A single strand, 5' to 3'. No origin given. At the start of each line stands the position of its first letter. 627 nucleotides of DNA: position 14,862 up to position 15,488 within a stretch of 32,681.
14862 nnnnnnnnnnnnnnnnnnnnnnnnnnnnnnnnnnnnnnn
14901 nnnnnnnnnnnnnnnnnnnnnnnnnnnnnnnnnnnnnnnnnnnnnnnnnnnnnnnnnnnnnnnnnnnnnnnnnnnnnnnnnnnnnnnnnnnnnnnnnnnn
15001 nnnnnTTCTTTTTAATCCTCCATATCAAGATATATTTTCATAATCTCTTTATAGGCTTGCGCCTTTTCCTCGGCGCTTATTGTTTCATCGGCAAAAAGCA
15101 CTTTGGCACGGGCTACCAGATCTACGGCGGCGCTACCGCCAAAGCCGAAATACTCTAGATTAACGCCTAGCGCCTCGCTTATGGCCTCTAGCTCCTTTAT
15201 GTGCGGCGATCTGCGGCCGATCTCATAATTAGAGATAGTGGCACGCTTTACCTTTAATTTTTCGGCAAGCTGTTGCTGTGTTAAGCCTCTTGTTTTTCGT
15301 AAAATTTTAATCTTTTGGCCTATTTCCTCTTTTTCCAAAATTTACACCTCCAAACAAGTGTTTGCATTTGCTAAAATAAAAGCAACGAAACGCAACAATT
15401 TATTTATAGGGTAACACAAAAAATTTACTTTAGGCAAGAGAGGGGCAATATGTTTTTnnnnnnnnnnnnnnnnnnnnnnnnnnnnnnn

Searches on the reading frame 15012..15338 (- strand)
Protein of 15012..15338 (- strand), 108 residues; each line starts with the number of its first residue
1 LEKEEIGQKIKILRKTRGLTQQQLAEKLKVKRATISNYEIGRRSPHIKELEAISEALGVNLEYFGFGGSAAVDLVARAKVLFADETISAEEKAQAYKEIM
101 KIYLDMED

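Call 8: search_protein_families(library=phrogs, proteins=[window:15012-15338:-], max_evalue=0.001)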
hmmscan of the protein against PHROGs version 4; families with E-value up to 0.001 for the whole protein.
window:15012-15338:- (108 aa): 30 families (the best 25 are shown)
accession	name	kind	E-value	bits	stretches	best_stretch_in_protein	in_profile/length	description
phrog_8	-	transcription regulation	2.6e-17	64.3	1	4-66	160-216/346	transcriptional regulator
phrog_3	-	transcription regulation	1.1e-15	59.4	1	1-66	84-147/430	transcriptional repressor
phrog_4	-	transcription regulation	1.6e-15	58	1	3-70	134-197/400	transcriptional repressor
phrog_2967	-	transcription regulation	4.5e-15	56.8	1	2-64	7-69/225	transcriptional regulator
phrog_2328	-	transcription regulation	9.8e-13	49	1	3-62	13-72/128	transcriptional repressor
phrog_1373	-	transcription regulation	1.9e-12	48.5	1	5-62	63-120/166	transcriptional regulator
phrog_2439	-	transcription regulation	2.7e-12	47.2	1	5-68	7-70/367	transcriptional regulator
phrog_5823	-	transcription regulation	7.9e-11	42.7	1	3-63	4-65/404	transcriptional regulator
phrog_7241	-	transcription regulation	9.5e-10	39.6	1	8-62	64-118/122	transcriptional regulator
phrog_4583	-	transcription regulation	1.3e-08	35.8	1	4-61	9-66/81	transcriptional repressor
phrog_2104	-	unknown function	1.5e-08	35.8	1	8-47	42-81/103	-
phrog_147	-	transcription regulation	1.8e-07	32.5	1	4-54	3-54/100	transcriptional regulator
phrog_7950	-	transcription regulation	2e-07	32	1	8-40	10-42/68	transcriptional repressor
phrog_4836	-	transcription regulation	2.3e-07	31.5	1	4-63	74-133/194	CII-like regulator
phrog_3037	-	transcription regulation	5.2e-06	27.4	1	2-73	14-83/189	transcriptional repressor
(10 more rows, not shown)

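Call 48: find_related_loci(query=window:15012-15338:-, collection=metagenome_contigs, flank=10000)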
Query window:15012-15338:- (108 aa) in metagenome_contigs; peptide patterns used: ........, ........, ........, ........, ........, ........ (x = any residue, [..] = any of these).
600 stretches matched a pattern (row limit reached: there are more); 356 encode a relative of the query (tblastn E <= 1e-3); the best 80 are kept; 80 distinct loci.
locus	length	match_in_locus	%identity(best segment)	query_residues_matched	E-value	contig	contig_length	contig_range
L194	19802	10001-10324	87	1-108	1e-59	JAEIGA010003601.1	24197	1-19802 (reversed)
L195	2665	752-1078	78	1-108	7e-51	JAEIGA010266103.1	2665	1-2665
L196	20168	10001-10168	52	7-62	1e-12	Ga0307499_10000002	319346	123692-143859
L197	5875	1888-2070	49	1-61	1e-12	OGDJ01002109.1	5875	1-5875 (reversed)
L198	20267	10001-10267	35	6-108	4e-12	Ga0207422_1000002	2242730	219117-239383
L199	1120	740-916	49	6-64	5e-12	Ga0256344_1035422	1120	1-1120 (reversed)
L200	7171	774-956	48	1-61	7e-12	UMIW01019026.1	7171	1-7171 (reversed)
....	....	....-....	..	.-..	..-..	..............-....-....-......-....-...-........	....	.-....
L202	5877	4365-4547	48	1-61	7e-12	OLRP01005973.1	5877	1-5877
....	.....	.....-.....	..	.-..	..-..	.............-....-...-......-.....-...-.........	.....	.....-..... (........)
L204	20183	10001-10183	48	1-61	7e-12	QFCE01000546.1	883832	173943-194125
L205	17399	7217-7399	48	1-61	7e-12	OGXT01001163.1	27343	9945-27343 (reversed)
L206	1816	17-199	48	1-61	6e-12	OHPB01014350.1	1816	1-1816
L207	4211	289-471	48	1-61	7e-12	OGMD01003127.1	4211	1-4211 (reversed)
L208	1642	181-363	48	1-61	7e-12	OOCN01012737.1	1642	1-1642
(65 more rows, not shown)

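Call 55: search_protein_families(library=pfam, proteins=[window:15012-15338:-], max_evalue=0.05)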
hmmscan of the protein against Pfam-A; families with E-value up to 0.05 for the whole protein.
window:15012-15338:- (108 aa): 15 families
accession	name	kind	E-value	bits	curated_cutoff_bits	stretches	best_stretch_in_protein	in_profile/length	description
PF01381.28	HTH_3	-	3.5e-18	65.8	23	1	10-64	1-55/55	Helix-turn-helix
PF13560.12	HTH_31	-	1.2e-13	51.5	27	1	5-59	1-56/64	Helix-turn-helix domain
PF12844.13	HTH_19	-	1.8e-12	47.4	30.2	1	7-63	1-57/64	Helix-turn-helix domain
PF13443.12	HTH_26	-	2.3e-06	28.2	22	1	9-62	1-55/63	Cro/C1-type HTH DNA-binding domain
PF08279.18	HTH_11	-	2e-05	24.8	25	1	8-38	4-35/55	HTH domain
PF07022.19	Phage_CI_repr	-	0.00014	22.5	22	1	20-67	14-60/65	Bacteriophage CI repressor helix-turn-helix domain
PF17762.8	HTH_ParB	-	0.00051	20.6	22.6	1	7-38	9-40/102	ParB HTH domain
PF04545.22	Sigma70_r4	-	0.00072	19.5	24.1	1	13-37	15-39/50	Sigma-70, region 4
PF13744.12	HTH_37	-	0.0009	19.4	27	1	3-42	16-55/80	Helix-turn-helix domain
PF13384.12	HTH_23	-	0.00099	19.3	24.6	1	8-37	6-36/50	Homeodomain-like domain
PF13412.12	HTH_24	-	0.0014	18.5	21.9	1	10-37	9-36/48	Winged helix-turn-helix DNA-binding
PF01047.28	MarR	-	0.0034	17.7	24.6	1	12-37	11-36/59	MarR family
PF20432.4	Xre-like-HTH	-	0.016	15.9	25.8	1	16-54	21-59/63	Antitoxin Xre-like helix-turn-helix domain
PF13413.12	HTH_25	-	0.02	15.1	24.6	0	13-37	5-29/62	Helix-turn-helix domain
PF12802.13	MarR_2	-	0.028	15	27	0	18-37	19-39/61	MarR family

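Call 59: find_homologous_proteins(query=window:15012-15338:-, max_evalue=1e-15)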
Query window:15012-15338:- (108 aa): 407 proteins with E <= 1e-15 among 415 candidates; the best 120 are listed.
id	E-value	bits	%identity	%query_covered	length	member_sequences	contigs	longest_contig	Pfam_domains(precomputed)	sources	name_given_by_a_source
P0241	7.8e-60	217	100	100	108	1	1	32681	PF08279.19,PF12844.14,PF01381.29,PF13560.13,PF13443.13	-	-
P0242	3.2e-54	199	89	100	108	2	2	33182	PF08279.19,PF12844.14,PF01381.29,PF13560.13,PF13443.13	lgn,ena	-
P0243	3.6e-54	199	90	100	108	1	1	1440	PF08279.19,PF12844.14,PF01381.29,PF13560.13,PF13443.13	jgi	jgi:transcriptional regulator with XRE-family HTH domain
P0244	4.0e-54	199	89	100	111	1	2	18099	PF12844.14,PF01381.29,PF13560.13,PF13443.13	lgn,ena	-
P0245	6.1e-54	198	90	100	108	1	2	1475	PF12844.14,PF01381.29,PF13560.13,PF13443.13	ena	-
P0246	2.4e-53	196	89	100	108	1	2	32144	PF08279.19,PF12844.14,PF01381.29,PF13560.13,PF13443.13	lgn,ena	-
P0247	3.4e-53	196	89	100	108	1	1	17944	PF08279.19,PF12844.14,PF01381.29,PF07022.20,PF13560.13,PF13443.13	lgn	-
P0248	5.1e-53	195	89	100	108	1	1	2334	PF12844.14,PF01381.29,PF13560.13,PF13443.13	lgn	-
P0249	5.8e-53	195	87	100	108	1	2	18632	PF08279.19,PF12844.14,PF01381.29,PF07022.20,PF13560.13,PF13443.13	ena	-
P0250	6.0e-53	195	90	99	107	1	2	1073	PF08279.19,PF12844.14,PF01381.29,PF07022.20,PF13560.13,PF13443.13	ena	-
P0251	6.3e-53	195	89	100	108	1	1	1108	PF08279.19,PF12844.14,PF01381.29,PF04545.23,PF13560.13,PF13443.13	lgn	-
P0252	1.0e-52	194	88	100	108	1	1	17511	PF12844.14,PF01381.29,PF13560.13,PF13443.13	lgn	-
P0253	1.1e-52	194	88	100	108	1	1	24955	PF08279.19,PF12844.14,PF01381.29,PF13560.13,PF13443.13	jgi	jgi:transcriptional regulator with XRE-family HTH domain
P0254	1.4e-52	194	86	100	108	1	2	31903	PF12844.14,PF01381.29,PF07022.20,PF13560.13,PF13443.13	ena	-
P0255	1.6e-52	194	87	100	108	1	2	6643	PF12844.14,PF01381.29,PF04545.23,PF13560.13,PF13443.13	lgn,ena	-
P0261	6.8e-52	192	87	100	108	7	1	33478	PF08279.19,PF12844.14,PF01381.29,PF13560.13,PF13443.13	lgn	-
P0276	3.2e-50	186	88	100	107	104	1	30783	PF08279.19,PF12844.14,PF01381.29,PF13560.13,PF13443.13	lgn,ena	-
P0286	1.2e-49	184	86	100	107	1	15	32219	PF08279.19,PF12844.14,PF13384.13,PF01381.29,PF04545.23,PF07022.20,PF13560.13,PF13443.13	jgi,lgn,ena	-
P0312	2.3e-48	180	83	100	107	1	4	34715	PF12844.14,PF01381.29,PF13560.13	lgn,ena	-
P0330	5.0e-47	176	81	99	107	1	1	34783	PF12844.14,PF13384.13,PF01381.29,PF04545.23,PF13560.13,PF13443.13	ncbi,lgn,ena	-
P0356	7.0e-43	163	76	99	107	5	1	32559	PF08279.19,PF12844.14,PF01381.29,PF07022.20,PF13560.13,PF13443.13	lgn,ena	-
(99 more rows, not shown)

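Call 60: find_encoding_contigs(protein=P0330, flank=10000, max_places=3)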
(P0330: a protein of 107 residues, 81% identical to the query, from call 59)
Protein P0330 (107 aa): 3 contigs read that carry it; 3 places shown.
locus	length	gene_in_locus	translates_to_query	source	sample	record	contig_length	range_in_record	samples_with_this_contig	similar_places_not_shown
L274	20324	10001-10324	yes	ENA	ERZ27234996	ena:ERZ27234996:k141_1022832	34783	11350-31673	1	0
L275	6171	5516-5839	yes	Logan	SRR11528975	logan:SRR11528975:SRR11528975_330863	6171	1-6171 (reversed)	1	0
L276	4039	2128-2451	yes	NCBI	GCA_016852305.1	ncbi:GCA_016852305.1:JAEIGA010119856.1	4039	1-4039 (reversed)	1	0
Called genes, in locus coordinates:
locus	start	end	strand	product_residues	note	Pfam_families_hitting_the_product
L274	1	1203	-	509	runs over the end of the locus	PF02384:N6_Mtase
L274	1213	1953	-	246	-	PF09681:Phage_rep_org_N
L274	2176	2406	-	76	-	-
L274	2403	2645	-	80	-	-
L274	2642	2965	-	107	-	-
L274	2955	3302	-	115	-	-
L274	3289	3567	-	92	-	-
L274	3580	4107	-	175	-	-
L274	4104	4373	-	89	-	-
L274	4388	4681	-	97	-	-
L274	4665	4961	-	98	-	-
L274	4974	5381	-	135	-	PF00436:SSB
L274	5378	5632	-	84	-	-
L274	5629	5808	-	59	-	-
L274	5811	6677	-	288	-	-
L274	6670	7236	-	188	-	PF27148:Slr1353_N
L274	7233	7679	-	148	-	PF13392:HNH_3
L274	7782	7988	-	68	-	PF13560:HTH_31 (weak), PF01381:HTH_3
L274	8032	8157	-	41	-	-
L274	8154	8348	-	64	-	-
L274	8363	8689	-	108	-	-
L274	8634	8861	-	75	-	-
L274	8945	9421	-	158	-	-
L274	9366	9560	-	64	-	-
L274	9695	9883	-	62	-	-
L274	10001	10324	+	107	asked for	PF13384:HTH_23 (faint), PF04545:Sigma70_r4 (faint), PF12844:HTH_19, PF13560:HTH_31, PF01381:HTH_3, PF13443:HTH_26 (weak)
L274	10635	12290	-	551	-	-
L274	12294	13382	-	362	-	PF14594:Sipho_Gp37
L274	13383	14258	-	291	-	PF22768:SPP1_Dit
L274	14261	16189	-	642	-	-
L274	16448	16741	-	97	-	-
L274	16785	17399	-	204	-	-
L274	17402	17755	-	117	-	-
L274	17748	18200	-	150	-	-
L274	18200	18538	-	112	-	PF05521:Phage_HCP (weak)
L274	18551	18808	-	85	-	-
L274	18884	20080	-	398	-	PF05065:Phage_capsid (weak)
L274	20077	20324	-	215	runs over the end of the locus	PF04586:Peptidase_S78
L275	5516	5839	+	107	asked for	PF13384:HTH_23 (faint), PF04545:Sigma70_r4 (faint), PF12844:HTH_19, PF13560:HTH_31, PF01381:HTH_3, PF13443:HTH_26 (weak)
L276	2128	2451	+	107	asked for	PF13384:HTH_23 (faint), PF04545:Sigma70_r4 (faint), PF12844:HTH_19, PF13560:HTH_31, PF01381:HTH_3, PF13443:HTH_26 (weak)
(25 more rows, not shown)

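Call 61: find_encoding_contigs(protein=P0242, flank=10000, max_places=2)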
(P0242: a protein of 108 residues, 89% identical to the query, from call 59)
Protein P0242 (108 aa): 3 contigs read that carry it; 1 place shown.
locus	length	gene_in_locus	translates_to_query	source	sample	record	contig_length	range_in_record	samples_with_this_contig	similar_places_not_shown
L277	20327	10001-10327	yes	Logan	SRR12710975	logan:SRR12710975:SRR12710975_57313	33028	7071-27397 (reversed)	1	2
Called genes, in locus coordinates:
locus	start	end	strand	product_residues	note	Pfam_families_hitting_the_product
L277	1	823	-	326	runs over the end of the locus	-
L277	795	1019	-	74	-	-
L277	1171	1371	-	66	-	-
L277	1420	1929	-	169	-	-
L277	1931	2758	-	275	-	PF09681:Phage_rep_org_N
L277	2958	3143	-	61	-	-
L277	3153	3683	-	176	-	-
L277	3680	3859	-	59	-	-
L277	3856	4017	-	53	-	-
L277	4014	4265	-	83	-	-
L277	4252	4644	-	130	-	-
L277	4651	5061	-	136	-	PF00692:dUTPase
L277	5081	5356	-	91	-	-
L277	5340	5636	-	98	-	-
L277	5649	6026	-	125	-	PF00436:SSB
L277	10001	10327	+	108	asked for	PF08279:HTH_11 (faint), PF12844:HTH_19, PF13560:HTH_31, PF01381:HTH_3, PF13443:HTH_26 (weak)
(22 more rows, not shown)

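Call 62: find_encoding_contigs(protein=P0276, flank=10000, max_places=2)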
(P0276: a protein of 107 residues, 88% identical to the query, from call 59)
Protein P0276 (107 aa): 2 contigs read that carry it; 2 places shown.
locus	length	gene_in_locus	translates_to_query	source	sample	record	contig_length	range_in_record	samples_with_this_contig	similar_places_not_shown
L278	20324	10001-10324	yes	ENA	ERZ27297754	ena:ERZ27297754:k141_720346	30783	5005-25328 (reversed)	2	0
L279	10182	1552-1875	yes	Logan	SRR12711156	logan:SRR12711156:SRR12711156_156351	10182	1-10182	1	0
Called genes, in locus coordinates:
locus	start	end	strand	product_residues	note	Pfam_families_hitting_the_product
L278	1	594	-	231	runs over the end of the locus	PF01555:N6_N4_Mtase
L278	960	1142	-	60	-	-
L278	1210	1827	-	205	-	-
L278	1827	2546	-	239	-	PF13730:HTH_36 (weak), PF09524:Phg_2220_C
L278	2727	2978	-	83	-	-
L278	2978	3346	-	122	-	PF09643:YopX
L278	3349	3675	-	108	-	-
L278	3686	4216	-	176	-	-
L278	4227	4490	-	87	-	-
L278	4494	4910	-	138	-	PF00692:dUTPase, PF22769:DCD (weak)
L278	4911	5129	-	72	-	-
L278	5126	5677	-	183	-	-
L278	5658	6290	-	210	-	PF01764:Lipase_3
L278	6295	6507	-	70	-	-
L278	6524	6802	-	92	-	-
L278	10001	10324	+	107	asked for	PF08279:HTH_11 (faint), PF12844:HTH_19, PF13560:HTH_31, PF01381:HTH_3, PF13443:HTH_26 (weak)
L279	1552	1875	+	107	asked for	PF08279:HTH_11 (faint), PF12844:HTH_19, PF13560:HTH_31, PF01381:HTH_3, PF13443:HTH_26 (weak)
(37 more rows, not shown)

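Call 63: find_encoding_contigs(protein=P0261, flank=10000, max_places=1)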
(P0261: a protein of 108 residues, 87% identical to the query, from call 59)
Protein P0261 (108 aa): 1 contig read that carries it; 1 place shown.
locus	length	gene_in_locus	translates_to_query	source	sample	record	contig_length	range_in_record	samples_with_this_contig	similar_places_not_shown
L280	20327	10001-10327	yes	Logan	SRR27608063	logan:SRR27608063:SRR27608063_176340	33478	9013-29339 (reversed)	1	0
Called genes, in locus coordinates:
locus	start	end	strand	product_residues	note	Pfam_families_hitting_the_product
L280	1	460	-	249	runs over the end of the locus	PF20691:TAGT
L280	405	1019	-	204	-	PF02195:ParB_N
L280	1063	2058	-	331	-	PF01507:PAPS_reduct (weak)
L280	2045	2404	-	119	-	-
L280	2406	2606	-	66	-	-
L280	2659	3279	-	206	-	-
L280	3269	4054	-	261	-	PF09681:Phage_rep_org_N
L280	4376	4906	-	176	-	PF05772:NinB (weak)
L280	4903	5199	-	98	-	-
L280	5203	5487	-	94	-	-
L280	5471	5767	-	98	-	-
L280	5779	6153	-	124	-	PF00436:SSB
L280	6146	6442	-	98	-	-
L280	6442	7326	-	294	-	PF12705:PDDEXK_1 (faint)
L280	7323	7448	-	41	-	-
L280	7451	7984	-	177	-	PF27148:Slr1353_N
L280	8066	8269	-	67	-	PF13560:HTH_31 (weak), PF01381:HTH_3 (weak)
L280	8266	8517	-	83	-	-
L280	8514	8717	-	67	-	-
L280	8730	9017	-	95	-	-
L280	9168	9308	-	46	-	-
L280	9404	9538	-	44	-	-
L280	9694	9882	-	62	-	-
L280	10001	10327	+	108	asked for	PF08279:HTH_11 (faint), PF12844:HTH_19, PF13560:HTH_31, PF01381:HTH_3, PF13443:HTH_26 (weak)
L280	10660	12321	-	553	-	-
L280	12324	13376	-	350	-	PF14594:Sipho_Gp37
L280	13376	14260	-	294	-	PF22768:SPP1_Dit (weak)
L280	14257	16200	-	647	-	-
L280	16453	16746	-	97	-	-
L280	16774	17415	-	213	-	-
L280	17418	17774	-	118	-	-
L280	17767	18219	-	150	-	-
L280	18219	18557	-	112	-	PF05521:Phage_HCP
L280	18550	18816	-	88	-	-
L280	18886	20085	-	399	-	PF05065:Phage_capsid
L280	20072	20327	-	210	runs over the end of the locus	PF04586:Peptidase_S78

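Call 64: find_encoding_contigs(protein=P0286, flank=10000, max_places=3)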
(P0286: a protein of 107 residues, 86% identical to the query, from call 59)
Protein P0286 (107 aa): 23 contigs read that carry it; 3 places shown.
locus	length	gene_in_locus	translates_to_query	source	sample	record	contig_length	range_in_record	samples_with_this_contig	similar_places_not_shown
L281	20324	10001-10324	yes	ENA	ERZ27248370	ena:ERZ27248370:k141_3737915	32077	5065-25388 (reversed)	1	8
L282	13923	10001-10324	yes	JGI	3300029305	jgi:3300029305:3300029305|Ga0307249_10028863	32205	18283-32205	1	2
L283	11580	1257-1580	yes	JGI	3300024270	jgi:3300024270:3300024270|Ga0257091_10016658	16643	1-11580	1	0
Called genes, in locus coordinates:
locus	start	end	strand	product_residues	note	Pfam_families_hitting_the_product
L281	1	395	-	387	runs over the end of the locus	PF00145:DNA_methylase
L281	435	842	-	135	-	-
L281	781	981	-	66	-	-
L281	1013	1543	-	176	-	-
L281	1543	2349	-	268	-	PF09681:Phage_rep_org_N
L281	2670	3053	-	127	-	-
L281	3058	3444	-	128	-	PF09643:YopX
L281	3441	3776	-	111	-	-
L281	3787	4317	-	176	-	-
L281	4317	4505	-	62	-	-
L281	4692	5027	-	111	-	-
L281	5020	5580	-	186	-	-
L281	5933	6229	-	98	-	-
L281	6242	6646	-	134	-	PF00436:SSB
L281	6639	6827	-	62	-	-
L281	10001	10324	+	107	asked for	PF13384:HTH_23 (faint), PF04545:Sigma70_r4 (faint), PF08279:HTH_11 (weak), PF12844:HTH_19, PF13560:HTH_31, PF01381:HTH_3, PF07022:Phage_CI_repr (weak), PF13443:HTH_26 (weak)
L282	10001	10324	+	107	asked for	PF13384:HTH_23 (faint), PF04545:Sigma70_r4 (faint), PF08279:HTH_11 (weak), PF12844:HTH_19, PF13560:HTH_31, PF01381:HTH_3, PF07022:Phage_CI_repr (weak), PF13443:HTH_26 (weak)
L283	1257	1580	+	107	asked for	PF13384:HTH_23 (faint), PF04545:Sigma70_r4 (faint), PF08279:HTH_11 (weak), PF12844:HTH_19, PF13560:HTH_31, PF01381:HTH_3, PF07022:Phage_CI_repr (weak), PF13443:HTH_26 (weak)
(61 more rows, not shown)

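Call 65: find_encoding_contigs(protein=P0312, flank=10000, max_places=2)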
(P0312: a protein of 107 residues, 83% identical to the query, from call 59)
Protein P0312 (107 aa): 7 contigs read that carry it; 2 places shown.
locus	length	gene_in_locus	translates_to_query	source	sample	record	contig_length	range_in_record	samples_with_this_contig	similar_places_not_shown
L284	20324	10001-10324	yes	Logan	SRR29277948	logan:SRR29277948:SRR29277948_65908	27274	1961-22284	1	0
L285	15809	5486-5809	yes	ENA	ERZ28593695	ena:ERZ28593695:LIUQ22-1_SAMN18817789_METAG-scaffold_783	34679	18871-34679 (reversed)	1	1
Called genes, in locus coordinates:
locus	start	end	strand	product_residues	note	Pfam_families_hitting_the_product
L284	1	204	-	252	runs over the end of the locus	-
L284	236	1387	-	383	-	PF00145:DNA_methylase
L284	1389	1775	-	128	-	PF06356:DUF1064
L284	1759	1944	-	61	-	-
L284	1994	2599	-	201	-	-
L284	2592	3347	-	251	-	PF09681:Phage_rep_org_N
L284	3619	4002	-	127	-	-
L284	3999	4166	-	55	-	-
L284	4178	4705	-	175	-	-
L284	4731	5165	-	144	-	PF09643:YopX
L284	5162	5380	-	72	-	-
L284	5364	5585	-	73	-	-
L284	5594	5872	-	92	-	-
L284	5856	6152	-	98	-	-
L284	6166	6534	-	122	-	PF00436:SSB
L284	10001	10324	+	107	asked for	PF12844:HTH_19, PF13560:HTH_31, PF01381:HTH_3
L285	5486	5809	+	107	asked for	PF12844:HTH_19, PF13560:HTH_31, PF01381:HTH_3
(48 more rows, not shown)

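Call 66: find_encoding_contigs(protein=P0356, flank=10000, max_places=1)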
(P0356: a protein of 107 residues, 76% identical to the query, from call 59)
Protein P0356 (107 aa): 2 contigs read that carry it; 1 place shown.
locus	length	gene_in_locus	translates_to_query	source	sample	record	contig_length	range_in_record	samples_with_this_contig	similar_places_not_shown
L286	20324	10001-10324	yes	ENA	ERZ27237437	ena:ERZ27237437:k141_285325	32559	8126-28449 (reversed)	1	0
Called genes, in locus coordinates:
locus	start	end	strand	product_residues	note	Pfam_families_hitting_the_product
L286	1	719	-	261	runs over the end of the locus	PF13730:HTH_36 (weak)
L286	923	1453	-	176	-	PF05772:NinB (weak)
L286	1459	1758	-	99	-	-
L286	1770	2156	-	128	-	PF00436:SSB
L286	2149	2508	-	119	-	-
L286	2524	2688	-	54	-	-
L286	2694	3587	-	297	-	PF12705:PDDEXK_1 (faint)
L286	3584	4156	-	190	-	PF04404:ERF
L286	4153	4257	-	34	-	-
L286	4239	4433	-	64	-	PF13560:HTH_31, PF01381:HTH_3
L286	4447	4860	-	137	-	-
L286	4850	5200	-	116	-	-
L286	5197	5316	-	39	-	-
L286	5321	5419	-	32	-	-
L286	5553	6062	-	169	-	PF02195:ParB_N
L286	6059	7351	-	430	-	PF01507:PAPS_reduct, PF11922:DUF3440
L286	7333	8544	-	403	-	PF00176:SNF2-rel_dom, PF00271:Helicase_C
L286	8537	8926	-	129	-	-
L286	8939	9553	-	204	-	-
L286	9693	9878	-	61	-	-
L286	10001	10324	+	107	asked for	PF08279:HTH_11 (faint), PF12844:HTH_19, PF13560:HTH_31, PF01381:HTH_3, PF07022:Phage_CI_repr (weak), PF13443:HTH_26 (weak)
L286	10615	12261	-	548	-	-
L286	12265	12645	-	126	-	-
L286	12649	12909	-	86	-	-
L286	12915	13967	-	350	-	PF14594:Sipho_Gp37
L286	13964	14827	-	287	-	PF22768:SPP1_Dit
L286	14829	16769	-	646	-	-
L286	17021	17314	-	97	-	-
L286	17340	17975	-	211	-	-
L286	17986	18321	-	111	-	-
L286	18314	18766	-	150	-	-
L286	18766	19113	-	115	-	-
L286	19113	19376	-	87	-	-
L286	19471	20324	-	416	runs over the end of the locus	PF05065:Phage_capsid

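Call 71: search_solved_structures(query=window:15012-15338:-, max_evalue=0.01)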
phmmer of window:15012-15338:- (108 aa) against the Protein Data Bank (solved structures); distinct sequences matched with E-value up to 0.01: 45.
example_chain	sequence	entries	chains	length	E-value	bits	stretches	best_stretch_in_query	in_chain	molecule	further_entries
8tac_A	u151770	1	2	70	3.6e-10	43.5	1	2-60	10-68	DBP48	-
1x57_A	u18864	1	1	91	2.4e-06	31.2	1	5-64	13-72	Endothelial differentiation-related factor 1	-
9b0q_CH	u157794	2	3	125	5.1e-06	30.2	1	5-63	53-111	Endothelial differentiation-related factor 1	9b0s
9rpv_E4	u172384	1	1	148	6.1e-06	30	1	5-63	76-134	Endothelial differentiation-related factor 1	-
9p73_CH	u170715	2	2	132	6.3e-06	29.9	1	5-62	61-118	Endothelial differentiation-related factor 1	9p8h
7o81_AU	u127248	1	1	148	7e-06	29.8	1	5-62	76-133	EDF1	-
6zvh_i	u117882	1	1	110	1e-05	29.2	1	5-61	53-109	Endothelial differentiation-related factor 1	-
9sf2_A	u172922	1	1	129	1.1e-05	29.1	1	6-65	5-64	Transcriptional regulator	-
2mez_A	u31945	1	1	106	1.2e-05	29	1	9-61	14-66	Multiprotein Bridging Factor (MBP-like)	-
7t8i_A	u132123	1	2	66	2.8e-05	27.8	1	6-64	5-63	Phage element (ICEBs1)transcriptional regulator (Xre family)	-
8c8i_D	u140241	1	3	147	4.5e-05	27.2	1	7-59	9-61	Orf20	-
7pwx_CCC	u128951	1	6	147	4.6e-05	27.2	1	7-59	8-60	Orf20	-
7pwj_CCC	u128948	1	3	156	5.1e-05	27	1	7-59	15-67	Orf20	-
6h49_A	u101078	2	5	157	5.2e-05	27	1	7-59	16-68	Orf20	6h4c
7dlv_D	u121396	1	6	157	5.2e-05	27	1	7-59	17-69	Orf20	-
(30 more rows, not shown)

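Call 80: search_dna_similar(query=window:15012-15338:-, collection=phages, mode=protein, max_rows=12)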
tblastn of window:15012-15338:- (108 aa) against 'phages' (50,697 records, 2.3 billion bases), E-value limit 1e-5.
Records with a match: 160; places in all: 163; records where one place covers at least 80% of the query: 11.
Best place of each record, by identity: <60% 160.
By first word of the organism name: Streptococcus 38; Staphylococcus 32; Bacillus 30; Bacteriophage 14; Lactococcus 10; Wolbachia 5; Paenibacillus 5; Bordetella 5; Burkholderia 3; Listeria 3; and 11 more.
By host as written in the record: - 28; Staphylococcus aureus 10; Paenibacillus larvae NRRL 2605 5; Bordetella avium 5; Lactococcus lactis 4; Bacillus thuringiensis 4; Streptococcus mitis 3; Lactococcus lactis 3107 3; and 80 more.
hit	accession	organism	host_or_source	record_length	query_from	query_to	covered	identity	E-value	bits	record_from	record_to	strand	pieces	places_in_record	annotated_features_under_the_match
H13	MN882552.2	Butyrivibrio virus Bo-Finn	Butyrivibrio fibrisolvens DSM 3071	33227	1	104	96%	41.9%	9e-22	94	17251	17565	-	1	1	hypothetical protein | promoter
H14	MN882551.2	Butyrivibrio virus Arian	Butyrivibrio fibrisolvens DSM 3071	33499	1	104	96%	41.9%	9e-22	94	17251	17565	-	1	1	hypothetical protein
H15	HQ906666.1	Wolbachia endosymbiont wVitB of Nasonia vitripennis phage ...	Wolbachia endosymbiont wVitB of Nasonia ...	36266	5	103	92%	40.4%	2e-9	59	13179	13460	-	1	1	putative transcriptional regulator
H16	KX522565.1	Wolbachia phage WO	wVitA Wolbachia of Nasonia vitripennis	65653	5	103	92%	40.4%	4e-9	58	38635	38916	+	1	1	helix-turn-helix family protein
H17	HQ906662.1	Wolbachia endosymbiont wVitA of Nasonia vitripennis phage ...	Wolbachia endosymbiont wVitA of Nasonia ...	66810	5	103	92%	40.4%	4e-9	58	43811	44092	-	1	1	putative transcriptional regulator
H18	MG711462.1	Faecalibacterium phage FP_Epona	Faecalibacterium prausnitzii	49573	3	105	95%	35.1%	2e-9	59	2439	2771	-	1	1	putative repressor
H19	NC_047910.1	Faecalibacterium phage FP_Epona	Faecalibacterium prausnitzii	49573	3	105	95%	35.1%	2e-9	59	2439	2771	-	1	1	transcriptional repressor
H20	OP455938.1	Latilactobacillus phage TMW 1.1397 P1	Latilactobacillus sakei TMW 1.1397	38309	6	94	82%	38.7%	2e-7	53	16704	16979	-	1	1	putative cI-like repressor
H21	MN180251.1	Wolbachia phage WO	Wolbachia sp. wMel_KL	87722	6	85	74%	40.0%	9e-7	51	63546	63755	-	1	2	putative transcriptional regulator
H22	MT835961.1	Bacteriophage sp.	human fecal samples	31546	5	85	75%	39.5%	4e-6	49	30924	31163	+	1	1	record has no annotation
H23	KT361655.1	Paenibacillus phage Hayley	Paenibacillus larvae NRRL 2605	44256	1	69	64%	45.1%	2e-9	59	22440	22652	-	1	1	helix-turn-helix domain XRE family transcriptional regulator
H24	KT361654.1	Paenibacillus phage Vegas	Paenibacillus larvae NRRL 2605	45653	1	69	64%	45.1%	2e-9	59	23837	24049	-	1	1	helix-turn-helix family domain XRE family transcriptional regulator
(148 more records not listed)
